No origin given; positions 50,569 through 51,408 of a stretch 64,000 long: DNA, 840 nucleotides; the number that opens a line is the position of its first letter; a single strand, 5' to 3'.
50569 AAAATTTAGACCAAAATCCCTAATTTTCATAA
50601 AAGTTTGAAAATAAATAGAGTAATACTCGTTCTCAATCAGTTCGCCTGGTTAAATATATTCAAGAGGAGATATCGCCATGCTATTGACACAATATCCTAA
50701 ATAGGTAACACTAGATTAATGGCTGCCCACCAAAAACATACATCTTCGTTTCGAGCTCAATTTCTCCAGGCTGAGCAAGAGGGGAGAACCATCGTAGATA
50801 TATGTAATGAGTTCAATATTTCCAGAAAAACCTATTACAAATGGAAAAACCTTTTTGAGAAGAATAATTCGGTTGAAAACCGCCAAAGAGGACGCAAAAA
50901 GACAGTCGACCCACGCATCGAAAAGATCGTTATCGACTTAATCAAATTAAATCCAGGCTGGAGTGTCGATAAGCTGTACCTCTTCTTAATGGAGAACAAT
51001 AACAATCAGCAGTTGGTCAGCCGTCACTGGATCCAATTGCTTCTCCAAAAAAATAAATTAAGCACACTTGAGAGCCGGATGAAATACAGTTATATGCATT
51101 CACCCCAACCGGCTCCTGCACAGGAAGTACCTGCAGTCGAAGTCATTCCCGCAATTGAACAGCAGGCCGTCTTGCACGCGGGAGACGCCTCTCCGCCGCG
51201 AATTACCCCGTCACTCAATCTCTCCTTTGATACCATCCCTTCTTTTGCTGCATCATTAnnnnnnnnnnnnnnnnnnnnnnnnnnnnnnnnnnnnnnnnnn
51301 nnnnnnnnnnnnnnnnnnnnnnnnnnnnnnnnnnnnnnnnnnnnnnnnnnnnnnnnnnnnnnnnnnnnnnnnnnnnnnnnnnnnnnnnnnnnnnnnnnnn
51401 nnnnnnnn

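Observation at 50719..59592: Novel architecture: transposase-derived HTH domains fused to a cellulose-synthase-like GT2 and a ~2000-aa Kelch/beta-propeller array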

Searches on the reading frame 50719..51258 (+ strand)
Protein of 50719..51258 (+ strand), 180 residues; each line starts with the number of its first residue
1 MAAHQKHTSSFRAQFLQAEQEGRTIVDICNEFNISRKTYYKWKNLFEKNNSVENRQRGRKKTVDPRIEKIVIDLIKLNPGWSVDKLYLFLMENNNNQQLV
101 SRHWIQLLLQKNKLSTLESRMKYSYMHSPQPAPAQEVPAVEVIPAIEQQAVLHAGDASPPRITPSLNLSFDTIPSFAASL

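Call 5: search_protein_families(library=pfam, proteins=[window:50719-51258:+], max_evalue=1)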
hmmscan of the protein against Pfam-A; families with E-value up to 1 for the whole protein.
window:50719-51258:+ (180 aa): 10 families
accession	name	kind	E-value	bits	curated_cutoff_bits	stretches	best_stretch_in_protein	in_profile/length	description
PF13518.12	HTH_28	-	9.5e-09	35.6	25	1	11-59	1-51/52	Helix-turn-helix domain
PF01527.26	HTH_Tnp_1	-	1.6e-07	31.9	24.1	1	1-53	1-54/75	Transposase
PF13551.12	HTH_29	-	7.2e-07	29.7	28.1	1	12-68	1-63/64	Winged helix-turn helix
PF13384.12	HTH_23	-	1.2e-06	28.6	24.6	1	12-48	7-43/50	Homeodomain-like domain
PF13565.12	HTH_32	-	6.4e-06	27.1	33.7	1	38-102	1-66/73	Homeodomain-like domain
PF13022.12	HTH_Tnp_1_2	-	3.8e-05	24.2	27.9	1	18-90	20-93/122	Helix-turn-helix of insertion element transposase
PF02796.21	HTH_7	-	0.00019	21.9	23.8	1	20-43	19-42/45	Helix-turn-helix domain of resolvase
PF07374.17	DUF1492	-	0.0045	17.6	21.5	1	24-48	73-97/100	Protein of unknown function (DUF1492)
PF22148.1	Fervidolysin_NPro-like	-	0.12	13.3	21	1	51-95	30-74/81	Fervidolysin N-terminal prodomain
PF24657.1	DUF7646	-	0.12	12.8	27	1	19-63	27-71/85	Domain of unknown function (DUF7646)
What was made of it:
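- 50743..51099 (+): Cytoplasmic bipartite HTH head (aa 9-127), IS481/IS630/IS3-transposase-type, no DDE domain. Pfam HTH_28, HTH_Tnp_1, HTH_29 and HTH_32 (call 5).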

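Call 6: search_protein_families(library=ncbifam, proteins=[window:50719-51258:+], max_evalue=1)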
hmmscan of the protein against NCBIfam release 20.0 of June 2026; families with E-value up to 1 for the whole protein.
window:50719-51258:+ (180 aa): 5 families
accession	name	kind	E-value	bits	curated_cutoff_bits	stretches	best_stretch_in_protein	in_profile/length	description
NF033577.2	transpos_IS481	equivalog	3.7e-12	46.3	224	1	12-120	2-113/284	IS481 family transposase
NF033545.0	transpos_IS630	equivalog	4.1e-09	36.3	100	1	12-124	2-120/299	IS630 family transposase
NF033516.0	transpos_IS3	equivalog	3.1e-06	26.7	160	1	13-122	91-188/369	IS3 family transposase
NF033546.1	transpos_IS21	equivalog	0.003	17.1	160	1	18-111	4-97/294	IS21 family transposase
NF003361.0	PRK04435.1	equivalog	0.0043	16.9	131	1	16-51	29-64/148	ACT domain-containing protein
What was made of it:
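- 50743..51099 (+): NCBIfam IS481 and IS630 N-terminal regions (call 6).
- On IS481/IS630/IS3 transposases: Calls 5, 6.
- Closest known: Bacterial cellulose synthase BcsA. Different: All NCBIfam equivalog scores are far below cut-off (call 6).
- Closest known: N-terminal DNA-binding region of IS481/IS630/IS3 transposases. Same: A bipartite HTH of about 115 aa that aligns to model positions 2-113 (IS481) and 2-120 (IS630) (calls 5, 6).
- Checked: NCBIfam aligns aa 12-124 to the N-terminal ~115 positions of the IS481 (E 3.7e-12), IS630 (4e-9) and IS3 (3e-6) transposase models (call 6).
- All NCBIfam equivalog scores are far below their cut-offs (call 6).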
